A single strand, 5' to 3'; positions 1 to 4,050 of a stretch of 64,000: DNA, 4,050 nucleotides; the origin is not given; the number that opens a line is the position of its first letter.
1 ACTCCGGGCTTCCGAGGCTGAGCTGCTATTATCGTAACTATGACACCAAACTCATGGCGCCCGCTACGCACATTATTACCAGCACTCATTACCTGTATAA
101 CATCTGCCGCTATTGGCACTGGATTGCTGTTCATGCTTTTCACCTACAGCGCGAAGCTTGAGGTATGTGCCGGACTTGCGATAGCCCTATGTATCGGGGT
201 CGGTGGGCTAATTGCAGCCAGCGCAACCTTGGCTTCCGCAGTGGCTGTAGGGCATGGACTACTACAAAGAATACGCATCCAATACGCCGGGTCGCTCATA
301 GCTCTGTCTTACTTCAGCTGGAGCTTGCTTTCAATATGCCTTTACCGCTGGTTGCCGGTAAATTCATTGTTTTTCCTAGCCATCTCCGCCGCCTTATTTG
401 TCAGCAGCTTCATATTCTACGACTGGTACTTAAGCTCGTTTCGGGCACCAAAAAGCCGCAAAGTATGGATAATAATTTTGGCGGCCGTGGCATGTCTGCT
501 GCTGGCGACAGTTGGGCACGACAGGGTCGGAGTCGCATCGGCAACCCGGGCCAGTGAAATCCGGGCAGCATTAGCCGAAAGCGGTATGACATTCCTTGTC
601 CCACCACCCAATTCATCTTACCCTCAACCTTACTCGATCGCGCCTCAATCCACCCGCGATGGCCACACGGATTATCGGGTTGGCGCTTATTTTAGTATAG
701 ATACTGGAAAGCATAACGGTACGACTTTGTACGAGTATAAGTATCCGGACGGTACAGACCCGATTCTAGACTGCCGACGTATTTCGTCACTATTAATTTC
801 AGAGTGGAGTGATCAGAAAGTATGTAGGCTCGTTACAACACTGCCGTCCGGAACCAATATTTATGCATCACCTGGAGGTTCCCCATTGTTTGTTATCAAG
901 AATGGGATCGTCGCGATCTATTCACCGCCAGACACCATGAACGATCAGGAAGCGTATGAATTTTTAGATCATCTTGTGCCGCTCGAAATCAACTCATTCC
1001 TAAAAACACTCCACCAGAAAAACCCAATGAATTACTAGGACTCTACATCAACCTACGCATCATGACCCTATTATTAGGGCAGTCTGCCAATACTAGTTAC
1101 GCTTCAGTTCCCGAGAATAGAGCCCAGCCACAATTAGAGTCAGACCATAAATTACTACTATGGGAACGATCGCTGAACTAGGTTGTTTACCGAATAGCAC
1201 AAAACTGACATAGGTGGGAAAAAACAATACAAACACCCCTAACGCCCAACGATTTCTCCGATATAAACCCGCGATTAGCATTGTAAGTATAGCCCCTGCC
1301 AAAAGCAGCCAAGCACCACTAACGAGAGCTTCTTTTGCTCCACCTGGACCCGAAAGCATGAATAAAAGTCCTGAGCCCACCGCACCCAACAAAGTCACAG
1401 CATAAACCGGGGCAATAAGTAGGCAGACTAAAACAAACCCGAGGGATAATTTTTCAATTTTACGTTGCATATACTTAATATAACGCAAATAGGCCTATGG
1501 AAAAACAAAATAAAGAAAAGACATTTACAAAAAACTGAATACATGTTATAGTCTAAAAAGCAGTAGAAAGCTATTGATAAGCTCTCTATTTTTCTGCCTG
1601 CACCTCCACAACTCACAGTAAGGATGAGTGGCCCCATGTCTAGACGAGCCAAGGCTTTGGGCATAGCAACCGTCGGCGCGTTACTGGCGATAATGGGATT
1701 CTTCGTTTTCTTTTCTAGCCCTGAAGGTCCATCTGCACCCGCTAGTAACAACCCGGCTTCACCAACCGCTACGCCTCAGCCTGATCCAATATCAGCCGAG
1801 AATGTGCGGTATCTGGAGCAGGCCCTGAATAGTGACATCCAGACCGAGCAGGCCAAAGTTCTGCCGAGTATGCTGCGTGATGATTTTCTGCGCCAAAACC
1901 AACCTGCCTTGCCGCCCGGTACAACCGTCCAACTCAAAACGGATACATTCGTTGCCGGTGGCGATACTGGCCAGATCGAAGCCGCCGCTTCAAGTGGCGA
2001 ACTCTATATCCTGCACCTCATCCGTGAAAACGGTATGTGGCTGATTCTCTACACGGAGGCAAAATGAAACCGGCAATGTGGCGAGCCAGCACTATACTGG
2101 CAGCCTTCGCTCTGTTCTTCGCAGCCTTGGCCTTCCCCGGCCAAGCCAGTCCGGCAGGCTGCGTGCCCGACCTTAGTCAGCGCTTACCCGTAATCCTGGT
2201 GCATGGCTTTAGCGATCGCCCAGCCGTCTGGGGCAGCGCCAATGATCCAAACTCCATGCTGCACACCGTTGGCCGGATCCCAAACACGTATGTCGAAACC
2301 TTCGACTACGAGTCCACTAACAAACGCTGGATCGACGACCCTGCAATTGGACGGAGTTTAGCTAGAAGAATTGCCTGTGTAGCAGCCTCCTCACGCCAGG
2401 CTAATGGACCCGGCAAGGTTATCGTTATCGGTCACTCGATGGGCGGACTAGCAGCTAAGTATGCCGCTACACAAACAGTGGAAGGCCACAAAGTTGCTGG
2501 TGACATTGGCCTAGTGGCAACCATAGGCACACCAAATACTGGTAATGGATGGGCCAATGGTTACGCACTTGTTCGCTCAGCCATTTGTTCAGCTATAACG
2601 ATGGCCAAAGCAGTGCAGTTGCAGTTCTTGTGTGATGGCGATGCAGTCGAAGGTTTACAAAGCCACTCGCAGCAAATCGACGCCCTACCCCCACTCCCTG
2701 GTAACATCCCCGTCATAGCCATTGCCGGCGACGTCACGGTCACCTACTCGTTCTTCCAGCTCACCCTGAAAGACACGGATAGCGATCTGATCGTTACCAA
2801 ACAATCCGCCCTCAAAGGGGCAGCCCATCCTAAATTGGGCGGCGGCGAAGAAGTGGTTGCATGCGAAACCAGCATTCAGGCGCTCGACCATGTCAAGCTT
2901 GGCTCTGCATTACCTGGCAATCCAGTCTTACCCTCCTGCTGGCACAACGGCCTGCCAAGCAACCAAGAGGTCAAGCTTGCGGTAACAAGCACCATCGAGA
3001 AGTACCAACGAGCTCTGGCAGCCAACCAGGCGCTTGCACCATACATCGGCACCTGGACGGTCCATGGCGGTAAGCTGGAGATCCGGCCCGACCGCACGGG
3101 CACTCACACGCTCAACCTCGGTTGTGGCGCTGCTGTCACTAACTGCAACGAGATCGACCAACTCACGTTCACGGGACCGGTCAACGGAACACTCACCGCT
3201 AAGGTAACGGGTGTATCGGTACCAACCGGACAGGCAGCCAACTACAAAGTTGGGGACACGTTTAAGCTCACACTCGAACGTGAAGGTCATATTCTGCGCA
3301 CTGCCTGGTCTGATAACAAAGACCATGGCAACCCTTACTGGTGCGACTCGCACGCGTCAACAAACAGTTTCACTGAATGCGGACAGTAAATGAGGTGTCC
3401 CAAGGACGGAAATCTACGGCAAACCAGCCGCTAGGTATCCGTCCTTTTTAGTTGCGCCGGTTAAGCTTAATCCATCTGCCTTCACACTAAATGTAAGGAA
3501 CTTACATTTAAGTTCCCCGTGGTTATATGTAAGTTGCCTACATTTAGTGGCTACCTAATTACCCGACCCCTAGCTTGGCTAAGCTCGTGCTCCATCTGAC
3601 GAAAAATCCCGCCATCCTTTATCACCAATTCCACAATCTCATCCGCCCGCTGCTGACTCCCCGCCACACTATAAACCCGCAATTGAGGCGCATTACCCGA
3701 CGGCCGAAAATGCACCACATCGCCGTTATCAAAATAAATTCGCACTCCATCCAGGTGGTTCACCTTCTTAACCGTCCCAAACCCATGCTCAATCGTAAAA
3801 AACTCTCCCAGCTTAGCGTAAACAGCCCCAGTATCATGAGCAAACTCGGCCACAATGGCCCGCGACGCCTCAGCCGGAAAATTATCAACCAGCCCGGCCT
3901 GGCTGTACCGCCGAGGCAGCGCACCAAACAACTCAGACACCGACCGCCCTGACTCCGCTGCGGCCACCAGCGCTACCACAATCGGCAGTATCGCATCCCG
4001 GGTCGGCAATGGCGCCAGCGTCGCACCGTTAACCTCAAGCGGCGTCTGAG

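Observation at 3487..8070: PadR-type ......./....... operator palindromes at two loci, one in a convergent intergenic region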

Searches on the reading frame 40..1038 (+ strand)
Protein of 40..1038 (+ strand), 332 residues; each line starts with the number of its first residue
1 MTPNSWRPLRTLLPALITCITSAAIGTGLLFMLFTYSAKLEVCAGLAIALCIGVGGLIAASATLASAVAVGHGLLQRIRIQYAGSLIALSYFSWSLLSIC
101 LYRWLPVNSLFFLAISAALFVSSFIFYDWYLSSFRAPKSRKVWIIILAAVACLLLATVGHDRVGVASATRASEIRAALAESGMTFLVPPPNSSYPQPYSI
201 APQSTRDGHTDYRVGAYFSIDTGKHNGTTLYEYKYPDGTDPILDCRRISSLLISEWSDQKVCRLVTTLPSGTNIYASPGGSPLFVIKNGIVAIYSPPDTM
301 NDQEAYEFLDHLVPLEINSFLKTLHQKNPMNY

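Call 7: search_protein_families(library=pfam, proteins=[window:40-1038:+])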
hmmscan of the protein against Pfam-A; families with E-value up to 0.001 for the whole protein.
window:40-1038:+ (332 aa): 0 families

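Call 68: find_encoding_contigs(protein=window:40-1038:+, flank=10000, max_places=3)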
Protein window:40-1038:+ (332 aa): no gene with exactly this product is on record in the collection.

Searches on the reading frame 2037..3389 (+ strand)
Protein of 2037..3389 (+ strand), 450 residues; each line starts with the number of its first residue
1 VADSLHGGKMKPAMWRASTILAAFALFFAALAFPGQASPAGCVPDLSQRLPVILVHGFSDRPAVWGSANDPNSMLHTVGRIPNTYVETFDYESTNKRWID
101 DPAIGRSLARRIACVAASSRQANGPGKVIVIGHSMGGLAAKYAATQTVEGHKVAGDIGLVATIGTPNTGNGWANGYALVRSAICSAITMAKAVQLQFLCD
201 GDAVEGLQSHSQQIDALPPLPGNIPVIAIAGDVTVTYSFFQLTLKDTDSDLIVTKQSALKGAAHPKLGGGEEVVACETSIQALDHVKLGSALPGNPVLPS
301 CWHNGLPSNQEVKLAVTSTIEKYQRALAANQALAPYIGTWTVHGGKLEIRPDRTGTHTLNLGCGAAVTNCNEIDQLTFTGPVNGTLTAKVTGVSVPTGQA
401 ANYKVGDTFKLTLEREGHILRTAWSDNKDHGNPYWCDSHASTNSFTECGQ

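Call 7: search_protein_families(library=pfam, proteins=[window:2037-3389:+])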
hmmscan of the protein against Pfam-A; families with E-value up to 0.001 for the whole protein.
window:2037-3389:+ (450 aa): 4 families
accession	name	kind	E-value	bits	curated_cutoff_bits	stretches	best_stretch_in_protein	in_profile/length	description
PF12697.13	Abhydrolase_6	-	9.4e-07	30.1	26.3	1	52-174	1-102/217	Alpha/beta hydrolase family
PF07819.20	PGAP1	-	1.7e-05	25.2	24.3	1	119-168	84-130/233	PGAP1-like alpha/beta domain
PF00561.26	Abhydrolase_1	-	7.2e-05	23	25.8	1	107-154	54-95/245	alpha/beta hydrolase fold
PF02089.21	Palm_thioest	-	0.00066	19.9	26.8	0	51-170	1-113/254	Palmitoyl protein thioesterase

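Call 70: find_encoding_contigs(protein=window:2064-3389:+, flank=10000, max_places=3)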
Protein window:2064-3389:+ (441 aa): no gene with exactly this product is on record in the collection.

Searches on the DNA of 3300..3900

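Call 37: search_rna_families(source=window, start=3300, end=3900, threshold=evalue, max_evalue=1)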
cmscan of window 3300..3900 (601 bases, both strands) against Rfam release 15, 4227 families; matches with E-value up to 1: 0.
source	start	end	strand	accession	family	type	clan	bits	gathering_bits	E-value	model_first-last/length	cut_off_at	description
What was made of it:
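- On Known small RNA or riboswitch families (Rfam 15): Positions 3300-3900 give nothing at E<=1 (call 37).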
